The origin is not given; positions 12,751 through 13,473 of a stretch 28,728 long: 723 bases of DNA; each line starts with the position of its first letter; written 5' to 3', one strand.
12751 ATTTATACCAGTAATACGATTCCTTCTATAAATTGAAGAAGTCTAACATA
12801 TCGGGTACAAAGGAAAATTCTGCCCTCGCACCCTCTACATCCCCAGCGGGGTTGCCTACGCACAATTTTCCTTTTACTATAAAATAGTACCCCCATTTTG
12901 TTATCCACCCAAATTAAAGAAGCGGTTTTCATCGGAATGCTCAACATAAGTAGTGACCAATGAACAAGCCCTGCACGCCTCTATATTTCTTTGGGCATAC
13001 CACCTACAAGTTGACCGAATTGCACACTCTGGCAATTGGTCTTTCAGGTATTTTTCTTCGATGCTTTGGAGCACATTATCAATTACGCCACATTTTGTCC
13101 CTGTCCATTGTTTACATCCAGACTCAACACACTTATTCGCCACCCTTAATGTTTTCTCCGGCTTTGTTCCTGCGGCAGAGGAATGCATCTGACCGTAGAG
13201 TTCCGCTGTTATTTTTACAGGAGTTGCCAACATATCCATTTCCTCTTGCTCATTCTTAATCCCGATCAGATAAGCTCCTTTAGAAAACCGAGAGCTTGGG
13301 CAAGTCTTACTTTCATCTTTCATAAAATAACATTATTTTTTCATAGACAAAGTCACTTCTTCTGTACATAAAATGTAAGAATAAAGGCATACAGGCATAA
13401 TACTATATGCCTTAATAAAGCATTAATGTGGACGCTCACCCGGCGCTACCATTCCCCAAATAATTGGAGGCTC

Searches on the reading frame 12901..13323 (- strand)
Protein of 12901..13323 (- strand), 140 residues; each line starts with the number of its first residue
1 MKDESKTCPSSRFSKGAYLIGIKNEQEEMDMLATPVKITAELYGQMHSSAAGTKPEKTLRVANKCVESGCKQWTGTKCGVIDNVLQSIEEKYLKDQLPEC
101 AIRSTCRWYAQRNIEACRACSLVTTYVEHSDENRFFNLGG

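Call 5: search_protein_families(library=ncbifam, proteins=[window:12901-13323:-], max_evalue=1)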
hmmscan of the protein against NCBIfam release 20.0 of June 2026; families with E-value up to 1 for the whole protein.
window:12901-13323:- (140 aa): 0 families

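Call 6: search_protein_families(library=pfam, proteins=[window:12901-13323:-], max_evalue=1)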
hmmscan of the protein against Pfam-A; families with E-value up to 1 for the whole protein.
window:12901-13323:- (140 aa): 0 families

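Call 10: find_homologous_proteins(query=window:12901-13323:-, max_evalue=0.001)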
Query window:12901-13323:- (140 aa): 19 proteins with E <= 0.001 among 23 candidates.
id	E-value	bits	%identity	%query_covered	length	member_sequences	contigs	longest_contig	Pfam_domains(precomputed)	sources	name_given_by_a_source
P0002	1.8e-90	318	100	100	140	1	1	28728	-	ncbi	-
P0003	9.0e-56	205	64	98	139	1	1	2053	-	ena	-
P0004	2.5e-55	204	65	97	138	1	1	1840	-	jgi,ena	-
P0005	7.7e-55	202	62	98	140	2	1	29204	-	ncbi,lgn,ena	-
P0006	1.1e-54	202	65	97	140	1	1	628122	-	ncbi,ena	-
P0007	1.5e-54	201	66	96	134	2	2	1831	-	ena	-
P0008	1.8e-54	201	64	97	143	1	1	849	-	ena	-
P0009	1.0e-52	196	60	97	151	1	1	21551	-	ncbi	-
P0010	2.2e-50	188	63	91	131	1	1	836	-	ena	-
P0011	9.4e-50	186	58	97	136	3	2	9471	-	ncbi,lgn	-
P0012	5.5e-49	183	61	92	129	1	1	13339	-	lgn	-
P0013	7.8e-48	180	57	97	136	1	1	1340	-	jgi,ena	-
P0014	3.0e-27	113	48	87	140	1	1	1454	-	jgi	jgi:hypothetical protein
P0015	3.3e-26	110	46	89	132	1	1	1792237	-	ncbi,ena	-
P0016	3.8e-26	110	45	89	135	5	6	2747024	-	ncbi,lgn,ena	-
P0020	9.3e-19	86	38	81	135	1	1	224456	-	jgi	jgi:hypothetical protein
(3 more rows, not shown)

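Call 11: find_encoding_contigs(protein=P0006, flank=10000, max_places=2)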
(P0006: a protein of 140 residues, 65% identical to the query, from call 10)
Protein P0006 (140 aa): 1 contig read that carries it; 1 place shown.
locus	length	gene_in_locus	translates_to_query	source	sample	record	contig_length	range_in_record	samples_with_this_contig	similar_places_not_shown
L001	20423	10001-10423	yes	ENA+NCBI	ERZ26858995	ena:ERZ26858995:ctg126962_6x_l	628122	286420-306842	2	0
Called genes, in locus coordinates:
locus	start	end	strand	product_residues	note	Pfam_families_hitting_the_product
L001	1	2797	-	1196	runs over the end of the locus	PF01839:FG-GAP (faint), PF13517:FG-GAP_3, PF07593:UnbV_ASPIC, PF13517:FG-GAP_3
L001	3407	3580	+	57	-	PF02357:NusG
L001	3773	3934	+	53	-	-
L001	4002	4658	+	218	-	PF00975:Thioesterase, PF12697:Abhydrolase_6 (weak)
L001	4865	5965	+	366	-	PF00535:Glycos_transf_2 (weak), PF10111:Glyco_tranf_2_2 (weak), PF02709:Glyco_transf_7C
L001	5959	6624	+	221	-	PF22624:AASDHPPT_N, PF01648:ACPS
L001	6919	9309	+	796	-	PF13620:CarboxypepD_reg, PF13715:CarbopepD_reg_2, PF14905:OMP_b-brl_3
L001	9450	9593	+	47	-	-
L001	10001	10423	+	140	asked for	-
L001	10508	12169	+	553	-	PF00005:ABC_tran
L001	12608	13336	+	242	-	PF05118:Asp_Arg_Hydrox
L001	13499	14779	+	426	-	PF00109:ketoacyl-synt, PF02801:Ketoacyl-synt_C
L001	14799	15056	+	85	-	-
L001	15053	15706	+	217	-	PF01648:ACPS (weak)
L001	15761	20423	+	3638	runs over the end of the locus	PF00668:Condensation, PF00501:AMP-binding, PF00550:PP-binding, PF00668:Condensation, PF00501:AMP-binding, PF00550:PP-binding, PF13193:AMP-binding_C, PF00668:Condensation, +4 more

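Call 12: find_encoding_contigs(protein=P0005, flank=10000, max_places=2)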
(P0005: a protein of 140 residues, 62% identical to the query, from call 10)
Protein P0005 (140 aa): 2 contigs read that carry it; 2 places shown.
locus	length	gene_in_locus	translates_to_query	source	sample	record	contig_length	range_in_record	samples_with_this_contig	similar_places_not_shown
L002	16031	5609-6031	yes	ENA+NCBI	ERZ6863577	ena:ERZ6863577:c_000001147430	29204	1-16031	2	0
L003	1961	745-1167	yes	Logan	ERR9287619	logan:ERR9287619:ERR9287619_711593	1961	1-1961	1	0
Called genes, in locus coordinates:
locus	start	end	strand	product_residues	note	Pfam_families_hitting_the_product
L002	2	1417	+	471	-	?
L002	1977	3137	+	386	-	PF05593:RHS_repeat (faint)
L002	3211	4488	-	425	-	PF14870:PSII_BNR, PF15902:Sortilin-Vps10 (faint), PF02012:BNR (faint), PF14870:PSII_BNR (weak)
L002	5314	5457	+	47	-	-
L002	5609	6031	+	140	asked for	-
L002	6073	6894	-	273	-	-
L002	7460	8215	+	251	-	PF26137:Toxin_SdpC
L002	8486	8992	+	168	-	PF17418:SdpA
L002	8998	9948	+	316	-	-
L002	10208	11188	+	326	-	-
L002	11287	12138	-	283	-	-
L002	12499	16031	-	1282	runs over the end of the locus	PF13229:Beta_helix (faint), PF18962:Por_Secre_tail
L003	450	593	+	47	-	-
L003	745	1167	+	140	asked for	-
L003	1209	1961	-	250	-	?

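Call 13: find_encoding_contigs(protein=P0009, flank=10000, max_places=2)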
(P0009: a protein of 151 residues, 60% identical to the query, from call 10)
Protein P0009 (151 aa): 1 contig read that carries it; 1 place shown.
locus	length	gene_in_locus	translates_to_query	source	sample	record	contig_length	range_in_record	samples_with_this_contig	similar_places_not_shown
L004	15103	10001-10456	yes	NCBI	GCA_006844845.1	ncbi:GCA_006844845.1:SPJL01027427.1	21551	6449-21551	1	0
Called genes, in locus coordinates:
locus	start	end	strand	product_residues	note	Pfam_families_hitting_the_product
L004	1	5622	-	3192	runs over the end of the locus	PF00041:fn3 (faint), PF03534:SpvB, PF13517:FG-GAP_3 (weak), PF05593:RHS_repeat (faint)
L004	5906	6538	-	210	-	-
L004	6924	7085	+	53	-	-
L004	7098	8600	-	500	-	PF02028:BCCT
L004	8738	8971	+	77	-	-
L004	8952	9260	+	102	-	-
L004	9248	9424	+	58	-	PF00248:Aldo_ket_red (weak)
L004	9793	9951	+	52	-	-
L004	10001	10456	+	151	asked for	-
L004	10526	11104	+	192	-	PF28474:DUF8412, PF13376:OmdA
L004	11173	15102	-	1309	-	?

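Call 20: find_related_loci(query=A1, collection=genome_contigs, flank=8000)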
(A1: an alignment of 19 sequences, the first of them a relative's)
Query A1 (140 aa) in genome_contigs; peptide patterns used: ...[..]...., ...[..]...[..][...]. (x = any residue, [..] = any of these).
196 stretches matched a pattern; 163 encode a relative of the query (tblastn E <= 1e-3); the best 80 are kept; 80 distinct loci.
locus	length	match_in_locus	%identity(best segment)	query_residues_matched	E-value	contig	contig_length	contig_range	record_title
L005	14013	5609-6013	62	1-137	2e-59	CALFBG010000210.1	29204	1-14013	MAG: uncultured Saprospiraceae bacterium isolate H3_Bin_Bin_188_1_1 genome assembly, contig: c_000001147430, whole genom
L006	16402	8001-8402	65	1-136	3e-59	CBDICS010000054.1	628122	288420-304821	MAG: Saprospiraceae bacterium isolate a23b7677-c5c3-4575-ba98-54ad289a6580 genome assembly, contig: contig_54, whole gen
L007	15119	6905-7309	62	1-137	3e-59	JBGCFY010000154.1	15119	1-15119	MAG: Saprospiraceae bacterium isolate SGMAG-11 contig154, whole genome shotgun sequence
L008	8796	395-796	58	1-136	7e-54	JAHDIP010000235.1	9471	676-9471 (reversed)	MAG: Saprospiraceae bacterium isolate MAG-96 RZ_20381, whole genome shotgun sequence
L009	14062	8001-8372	50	1-127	4e-40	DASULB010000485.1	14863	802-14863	MAG TPA_asm: Chitinophagaceae bacterium isolate SMAG_U1533 k141_636401, whole genome shotgun sequence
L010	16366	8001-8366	49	1-125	2e-39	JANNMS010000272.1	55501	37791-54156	MAG: Saprospirales bacterium isolate SOY_35_metabat.246 SOY_35_k141_1746312, whole genome shotgun sequence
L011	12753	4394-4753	45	1-123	4e-34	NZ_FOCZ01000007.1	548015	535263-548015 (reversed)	Niastella yeongjuensis strain DSM 17621, whole genome shotgun sequence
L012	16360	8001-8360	46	2-125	4e-32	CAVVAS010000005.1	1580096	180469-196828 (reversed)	MAG: uncultured Saprospiraceae bacterium isolate MFD03975.bin.2.133 genome assembly, contig: contig_23992, whole genome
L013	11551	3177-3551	44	4-131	1e-31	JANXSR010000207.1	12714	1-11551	MAG: Ferruginibacter sp. isolate 337R_metabat_51 337R_k141_443917, whole genome shotgun sequence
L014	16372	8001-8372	42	1-125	1e-30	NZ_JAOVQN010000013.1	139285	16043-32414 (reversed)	Ruegeria marisflavi strain WL0004 NODE_13_length_139285_cov_123.656485, whole genome shotgun sequence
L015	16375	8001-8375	43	3-130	1e-30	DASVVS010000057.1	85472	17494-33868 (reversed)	MAG TPA_asm: Thermoleophilaceae bacterium isolate SMAG_U3349 k141_184128, whole genome shotgun sequence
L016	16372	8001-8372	43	1-125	9e-31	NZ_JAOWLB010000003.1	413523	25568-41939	Ruegeria aquimaris strain XHP0148 NODE_3_length_413523_cov_109.164551, whole genome shotgun sequence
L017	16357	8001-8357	46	6-125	1e-30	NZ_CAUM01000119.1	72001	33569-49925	Mesorhizobium metallidurans STM 2683, whole genome shotgun sequence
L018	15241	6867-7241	42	4-131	7e-31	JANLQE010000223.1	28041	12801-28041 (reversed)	MAG: Bacteroidota bacterium isolate OTE_38_metabat_24 OTE_38_k141_793364, whole genome shotgun sequence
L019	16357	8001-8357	45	6-125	4e-30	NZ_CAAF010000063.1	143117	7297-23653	Mesorhizobium sp. STM 4661, whole genome shotgun sequence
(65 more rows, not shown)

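Call 25: find_encoding_contigs(protein=P0016, flank=7000, max_places=3)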
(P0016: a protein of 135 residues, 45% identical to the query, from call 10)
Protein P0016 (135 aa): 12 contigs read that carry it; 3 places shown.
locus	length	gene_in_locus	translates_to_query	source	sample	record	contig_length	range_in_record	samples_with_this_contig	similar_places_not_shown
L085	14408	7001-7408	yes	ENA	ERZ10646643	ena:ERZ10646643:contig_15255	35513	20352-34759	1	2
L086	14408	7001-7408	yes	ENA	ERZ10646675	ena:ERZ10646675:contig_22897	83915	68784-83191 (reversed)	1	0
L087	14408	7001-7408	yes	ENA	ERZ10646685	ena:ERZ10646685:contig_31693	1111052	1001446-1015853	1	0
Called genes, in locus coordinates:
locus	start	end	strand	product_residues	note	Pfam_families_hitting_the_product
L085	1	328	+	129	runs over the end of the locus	PF02586:SRAP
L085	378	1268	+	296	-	PF00126:HTH_1, PF03466:LysR_substrate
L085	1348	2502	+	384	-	PF00355:Rieske, PF00848:Ring_hydroxyl_A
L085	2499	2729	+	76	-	-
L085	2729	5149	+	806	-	PF01266:DAO, PF16350:FAO_M, PF01571:GCV_T, PF08669:GCV_T_C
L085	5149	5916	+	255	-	PF03807:F420_oxidored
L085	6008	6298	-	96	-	PF02036:SCP2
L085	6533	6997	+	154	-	-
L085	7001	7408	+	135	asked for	-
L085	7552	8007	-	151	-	PF01322:Cytochrom_C_2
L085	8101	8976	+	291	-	PF00126:HTH_1, PF03466:LysR_substrate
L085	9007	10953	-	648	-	PF02824:TGS, PF07973:tRNA_SAD, PF00587:tRNA-synt_2b, PF03129:HGTP_anticodon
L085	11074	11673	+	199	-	PF00149:Metallophos, PF12850:Metallophos_2, PF14582:Metallophos_3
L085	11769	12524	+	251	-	PF00561:Abhydrolase_1, PF12146:Hydrolase_4, PF12697:Abhydrolase_6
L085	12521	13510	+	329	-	PF00561:Abhydrolase_1 (faint), PF12146:Hydrolase_4, PF12697:Abhydrolase_6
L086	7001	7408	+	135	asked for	-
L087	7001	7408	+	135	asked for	-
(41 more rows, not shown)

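Call 26: find_encoding_contigs(protein=P0020, flank=7000, max_places=2)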
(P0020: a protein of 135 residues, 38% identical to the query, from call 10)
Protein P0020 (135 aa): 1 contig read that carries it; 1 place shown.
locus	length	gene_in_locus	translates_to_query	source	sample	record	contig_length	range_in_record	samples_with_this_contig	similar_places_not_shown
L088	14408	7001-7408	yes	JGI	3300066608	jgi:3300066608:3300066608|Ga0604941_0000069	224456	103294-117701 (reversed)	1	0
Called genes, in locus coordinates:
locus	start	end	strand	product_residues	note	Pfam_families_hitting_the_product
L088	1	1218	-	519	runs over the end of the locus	PF01266:DAO (weak), PF12831:FAD_oxidored (weak), PF13450:NAD_binding_8, PF01593:Amino_oxidase (weak)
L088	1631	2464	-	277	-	PF03328:HpcH_HpaI, PF15617:C-C_Bond_Lyase (faint)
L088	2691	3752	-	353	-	PF15902:Sortilin-Vps10 (faint), PF02012:BNR (faint)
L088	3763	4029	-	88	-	PF02597:ThiS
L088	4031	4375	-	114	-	PF00903:Glyoxalase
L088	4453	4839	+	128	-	-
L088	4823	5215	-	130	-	PF01152:Bac_globin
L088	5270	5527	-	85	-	PF00462:Glutaredoxin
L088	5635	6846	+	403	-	PF00890:FAD_binding_2 (faint), PF01266:DAO (faint), PF01494:FAD_binding_3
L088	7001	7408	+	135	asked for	-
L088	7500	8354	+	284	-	-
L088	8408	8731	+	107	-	-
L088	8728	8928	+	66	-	-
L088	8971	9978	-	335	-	PF00188:CAP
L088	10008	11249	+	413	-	PF04107:GCS2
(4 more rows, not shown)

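Call 27: find_encoding_contigs(protein=P0012, flank=7000, max_places=2)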
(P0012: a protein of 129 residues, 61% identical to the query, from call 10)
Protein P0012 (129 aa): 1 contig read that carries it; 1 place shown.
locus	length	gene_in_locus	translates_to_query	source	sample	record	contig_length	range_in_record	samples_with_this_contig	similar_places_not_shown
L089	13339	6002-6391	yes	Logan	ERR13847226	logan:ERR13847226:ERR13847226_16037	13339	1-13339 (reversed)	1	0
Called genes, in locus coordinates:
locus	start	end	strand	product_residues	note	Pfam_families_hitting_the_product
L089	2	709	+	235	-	?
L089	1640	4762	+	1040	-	PF04738:Lant_dehydr_N, PF14028:Lant_dehydr_C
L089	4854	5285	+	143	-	-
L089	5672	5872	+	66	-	-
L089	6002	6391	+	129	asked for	-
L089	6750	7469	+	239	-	PF00072:Response_reg (weak), PF04397:LytTR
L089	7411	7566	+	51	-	-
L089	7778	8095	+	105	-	-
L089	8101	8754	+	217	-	PF14065:Pvc16_N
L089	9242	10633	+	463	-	-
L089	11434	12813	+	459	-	PF17482:Phage_sheath_1C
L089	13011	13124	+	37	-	-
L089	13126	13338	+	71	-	?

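Call 31: search_protein_families(library=ncbifam, alignment_id=A1, max_evalue=0.1)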
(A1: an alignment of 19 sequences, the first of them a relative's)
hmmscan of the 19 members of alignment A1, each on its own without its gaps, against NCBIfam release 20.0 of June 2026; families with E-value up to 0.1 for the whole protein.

A. member 1, P0002 (140 aa): 0 families

B. families by the number of members that match (of 19 scanned): 0 families

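Call 32: search_solved_structures(query=A1, max_evalue=10)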
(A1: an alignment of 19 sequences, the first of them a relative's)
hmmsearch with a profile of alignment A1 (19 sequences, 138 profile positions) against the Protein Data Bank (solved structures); distinct sequences matched with E-value up to 10: 5.
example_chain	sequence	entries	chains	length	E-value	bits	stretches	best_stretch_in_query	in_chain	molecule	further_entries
3mlg_A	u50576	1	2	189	0.38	13.8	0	23-52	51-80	2X chimera of Helicobacter pylori protein HP0242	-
7z5g_A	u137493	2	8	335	0.83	12.7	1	62-117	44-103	Uncharacterized protein KIAA0895-like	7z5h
7z6s_C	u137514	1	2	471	1.4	12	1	62-117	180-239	Uncharacterized protein KIAA0895-like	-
8fin_A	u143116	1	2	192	1.5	11.9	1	23-64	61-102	cs207A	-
21gi_A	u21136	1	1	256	2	11.5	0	23-52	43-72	A designed protein Three-twist Knot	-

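Call 36: find_encoding_contigs(protein=P0003, flank=3000, max_places=2)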
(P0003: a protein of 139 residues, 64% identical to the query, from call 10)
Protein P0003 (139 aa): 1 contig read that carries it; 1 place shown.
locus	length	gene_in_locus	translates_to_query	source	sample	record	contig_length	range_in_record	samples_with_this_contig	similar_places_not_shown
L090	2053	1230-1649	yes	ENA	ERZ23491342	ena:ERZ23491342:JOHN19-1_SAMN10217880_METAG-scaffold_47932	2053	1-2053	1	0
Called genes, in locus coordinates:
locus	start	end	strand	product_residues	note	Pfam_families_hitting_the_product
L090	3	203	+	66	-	?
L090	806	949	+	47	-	-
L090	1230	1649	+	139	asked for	-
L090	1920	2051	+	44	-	?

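Call 37: find_encoding_contigs(protein=P0004, flank=3000, max_places=2)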
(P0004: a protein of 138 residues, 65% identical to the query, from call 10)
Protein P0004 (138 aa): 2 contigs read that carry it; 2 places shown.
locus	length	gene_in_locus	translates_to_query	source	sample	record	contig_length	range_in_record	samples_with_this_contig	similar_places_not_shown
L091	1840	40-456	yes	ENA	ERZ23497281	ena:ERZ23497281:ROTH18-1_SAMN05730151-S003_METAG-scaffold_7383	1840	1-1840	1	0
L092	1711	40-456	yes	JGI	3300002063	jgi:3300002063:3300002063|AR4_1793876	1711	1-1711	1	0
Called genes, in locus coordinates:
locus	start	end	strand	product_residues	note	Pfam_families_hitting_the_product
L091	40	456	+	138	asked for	-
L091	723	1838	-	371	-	?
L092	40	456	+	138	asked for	-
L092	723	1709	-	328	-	?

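Call 38: find_encoding_contigs(protein=P0007, flank=3000, max_places=2)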
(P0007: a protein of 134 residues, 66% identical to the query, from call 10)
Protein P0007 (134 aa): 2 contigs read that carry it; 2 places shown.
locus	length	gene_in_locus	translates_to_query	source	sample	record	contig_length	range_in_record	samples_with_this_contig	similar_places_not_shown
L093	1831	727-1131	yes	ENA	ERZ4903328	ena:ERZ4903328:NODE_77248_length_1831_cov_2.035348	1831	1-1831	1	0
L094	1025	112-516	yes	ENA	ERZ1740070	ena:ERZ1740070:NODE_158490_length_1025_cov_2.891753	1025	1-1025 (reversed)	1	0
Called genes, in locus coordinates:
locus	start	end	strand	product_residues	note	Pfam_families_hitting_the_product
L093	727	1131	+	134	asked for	-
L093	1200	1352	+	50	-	-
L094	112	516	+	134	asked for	-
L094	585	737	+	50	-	-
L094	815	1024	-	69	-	?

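Call 41: predict_structure(alignment_id=A1)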
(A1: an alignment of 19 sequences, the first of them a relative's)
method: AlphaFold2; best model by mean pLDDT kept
length: 140 residues; sequences in the alignment: 19
mean_pLDDT: 57.3   pTM: 0.44
mean pLDDT of the five models: 57.3, 54.5, 52.8, 51.5, 51.0
residues with pLDDT >= 90: 0; 70-90: 47; 50-70: 26; < 50: 67
segments of 3 or more residues with pLDDT < 50: 1-7, 66-81, 92-94, 96-118, 123-130, 132-140
pLDDT, mean of each block of 10 residues (from residue 1): 45 79 79 81 78 75 53 41 54 46 37 47 46 41
secondary structure, 60 per line:
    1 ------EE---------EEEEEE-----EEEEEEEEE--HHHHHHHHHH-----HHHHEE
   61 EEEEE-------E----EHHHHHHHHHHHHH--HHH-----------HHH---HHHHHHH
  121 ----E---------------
elements in order: E18-23 E29-37 H40-49 H55-58 E59-65 H79-91 H114-120
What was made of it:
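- Tried and rejected: The first AF2 run with 19 sequences was poor (pLDDT 57, call 41).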

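Call 42: find_homologous_proteins(query=A1, max_evalue=0.00001)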
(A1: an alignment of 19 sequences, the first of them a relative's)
Query A1 (19 sequences) (140 aa, profile of the alignment): 936 proteins with E <= 0.00001 among 5410 candidates; the best 120 are listed.
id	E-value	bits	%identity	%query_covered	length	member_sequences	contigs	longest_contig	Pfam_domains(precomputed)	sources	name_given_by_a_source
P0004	3.6e-63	229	65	97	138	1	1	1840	-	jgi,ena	-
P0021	4.6e-63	229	62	99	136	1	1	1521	-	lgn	-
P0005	1.4e-62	227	62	98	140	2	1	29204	-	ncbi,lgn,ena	-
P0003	2.6e-62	227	64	98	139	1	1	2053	-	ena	-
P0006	4.4e-62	226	65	97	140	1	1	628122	-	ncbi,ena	-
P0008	3.4e-61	223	64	97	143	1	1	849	-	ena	-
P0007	4.5e-61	223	66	96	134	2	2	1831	-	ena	-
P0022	5.3e-61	222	65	98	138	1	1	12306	-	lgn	-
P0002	8.9e-61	222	100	100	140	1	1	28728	-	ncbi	-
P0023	1.6e-60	221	61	98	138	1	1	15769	-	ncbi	-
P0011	1.7e-60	221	58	97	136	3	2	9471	-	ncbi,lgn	-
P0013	2.2e-59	217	57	97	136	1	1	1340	-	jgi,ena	-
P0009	4.3e-59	216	60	97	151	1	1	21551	-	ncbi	-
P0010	4.4e-59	216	63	91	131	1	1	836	-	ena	-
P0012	1.7e-58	214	61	92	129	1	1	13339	-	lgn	-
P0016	1.8e-48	182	45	89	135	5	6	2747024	-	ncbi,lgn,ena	-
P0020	5.3e-43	164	38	81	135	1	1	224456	-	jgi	jgi:hypothetical protein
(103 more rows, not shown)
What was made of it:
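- The constant partner is a deeply conserved 8-Cys protein shared across phyla (calls 20, 42).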

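Call 48: predict_structure(alignment_id=A2)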
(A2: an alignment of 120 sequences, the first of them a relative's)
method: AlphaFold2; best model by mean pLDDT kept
length: 140 residues; sequences in the alignment: 120
mean_pLDDT: 86.2   pTM: 0.80
mean pLDDT of the five models: 86.2, 85.0, 84.8, 84.6, 84.3
residues with pLDDT >= 90: 81; 70-90: 41; 50-70: 15; < 50: 3
segments of 3 or more residues with pLDDT < 50: none
pLDDT, mean of each block of 10 residues (from residue 1): 75 94 92 95 83 81 90 90 91 88 95 94 72 65
secondary structure, 60 per line:
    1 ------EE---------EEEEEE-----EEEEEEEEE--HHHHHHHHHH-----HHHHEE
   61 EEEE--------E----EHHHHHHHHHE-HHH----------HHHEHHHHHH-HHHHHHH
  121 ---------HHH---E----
elements in order: E18-23 E29-37 H40-49 H55-58 E59-64 H79-87 H107-112 H114-120
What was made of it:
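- The model has pLDDT 86 (call 48).
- Tried and rejected: The 120-sequence run was good (call 48).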

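Call 59: fold_search(model_id=the predicted structure, library=pdb)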
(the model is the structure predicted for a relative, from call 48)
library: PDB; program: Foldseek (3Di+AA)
matches with E <= 10: 169; with E <= 0.001: 0
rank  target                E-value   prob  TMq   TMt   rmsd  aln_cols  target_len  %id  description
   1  7ztb_A                1.2e+00  0.10  0.21  0.10   7.4        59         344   10  Structure of the Salmonella tRNA pyrophosphokinase CapRel (released 2022-11-23)
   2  4mng_E                1.5e+00  0.01  0.10  0.07  14.6        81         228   12  Structure of the DP10.7 TCR with CD1d-sulfatide (released 2013-12-18)
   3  8rew_A                1.8e+00  0.03  0.16  0.13  11.1        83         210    8  CryoEM structure of human GARP-lTGFbeta1 in complex with a Fab fragment derived from an activating antibody. (released 2025-03-26)
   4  5ffo_G                2.6e+00  0.01  0.12  0.09  11.7        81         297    9  Integrin alpha V beta 6 in complex with pro-TGF-beta (released 2017-01-25)
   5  8wul_D                2.8e+00  0.01  0.12  0.08  13.1        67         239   10  Crystal structure of affinity enhanced TCR in complex with HLA-A*11:01 bound to KRAS-G12V peptide (VVGAVGVGK) (released 2024-05-01)
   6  5ffo_C                2.8e+00  0.01  0.14  0.10  11.5        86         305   12  Integrin alpha V beta 6 in complex with pro-TGF-beta (released 2017-01-25)
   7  3omz_A                3.0e+00  0.01  0.11  0.08  11.1        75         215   11  Crystal structure of MICA-specific human gamma delta T cell receptor (released 2011-01-26)
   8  1unn_C                3.2e+00  0.02  0.14  0.16   7.0        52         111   12  Complex of beta-clamp processivity factor and little finger domain of PolIV (released 2003-11-06)
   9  5z11_A                3.2e+00  0.01  0.10  0.13  13.0        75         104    9  Crystal Structure of Grass Carp CD8 alpha alpha Homodimers (released 2018-04-11)
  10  3i59_B                3.4e+00  0.03  0.19  0.14  10.4        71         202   13  Crystal structure of MtbCRP in complex with N6-cAMP (released 2009-09-08)
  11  5vta_K                3.4e+00  0.01  0.10  0.12  14.2        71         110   11  Co-Crystal Structure of DPPIV with a Chemibody Inhibitor (released 2018-05-09)
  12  9cq8_B                3.6e+00  0.01  0.10  0.08  12.6        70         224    7  Dimeric 9C2 gamma delta TCR extracellular domain bound by Fab 2 (released 2025-01-15)
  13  6p64_D                3.8e+00  0.02  0.13  0.10  12.6        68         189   12  Alpha-beta TCR Binding to Neoantigen KQWLVWLFL Presented by HLA-A206 (released 2020-06-03)
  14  4bfe_C                3.8e+00  0.01  0.10  0.08  13.0        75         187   11  Structure of the extracellular portion of mouse CD200RLa (released 2013-05-01)
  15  5jhd_I                4.1e+00  0.01  0.12  0.09  11.4        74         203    8  Crystal structure of LS10-TCR/M1-HLA-A*02 complex (released 2017-03-01)
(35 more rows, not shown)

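Call 76: search_solved_structures(query=A2, max_evalue=10)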
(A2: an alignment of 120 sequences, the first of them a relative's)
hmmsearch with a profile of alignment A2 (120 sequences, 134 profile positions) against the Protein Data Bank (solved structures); distinct sequences matched with E-value up to 10: 25.
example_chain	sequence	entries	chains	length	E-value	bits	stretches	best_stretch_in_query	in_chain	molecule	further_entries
8dy1_A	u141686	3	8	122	0.047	16.7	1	7-69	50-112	Interleukin-17A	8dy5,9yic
5vb9_A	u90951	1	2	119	0.049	16.6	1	7-69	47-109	Interleukin-17A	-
7z2m_G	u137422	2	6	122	0.051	16.6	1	7-69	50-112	Interleukin-17A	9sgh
7ama_A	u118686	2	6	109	0.051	16.5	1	7-69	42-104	Interleukin-17A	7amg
4hr9_A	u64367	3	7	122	0.052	16.5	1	7-69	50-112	Interleukin-17A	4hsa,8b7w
9fkx_A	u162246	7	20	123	0.052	16.5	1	7-69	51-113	Interleukin-17A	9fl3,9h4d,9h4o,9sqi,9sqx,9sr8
5hhv_A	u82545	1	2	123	0.053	16.5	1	7-69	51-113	Interleukin-17A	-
7zan_A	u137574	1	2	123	0.053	16.5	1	7-69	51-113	Interleukin-17A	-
8cdg_A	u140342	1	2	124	0.054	16.5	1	7-69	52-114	Interleukin-17A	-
8dyf_A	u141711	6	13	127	0.056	16.4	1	7-69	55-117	Interleukin-17A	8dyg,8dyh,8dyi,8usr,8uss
4qhu_C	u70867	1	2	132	0.066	16.2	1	7-69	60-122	Interleukin-17A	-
5hi3_A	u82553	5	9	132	0.072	16.1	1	7-69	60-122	Interleukin-17A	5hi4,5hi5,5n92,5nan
2vxs_A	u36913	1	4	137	0.079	15.9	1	7-69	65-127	INTERLEUKIN-17A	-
5hhx_A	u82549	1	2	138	0.08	15.9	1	7-69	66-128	Interleukin-17A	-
9sfx_C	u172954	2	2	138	0.08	15.9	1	7-69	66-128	Interleukin-17A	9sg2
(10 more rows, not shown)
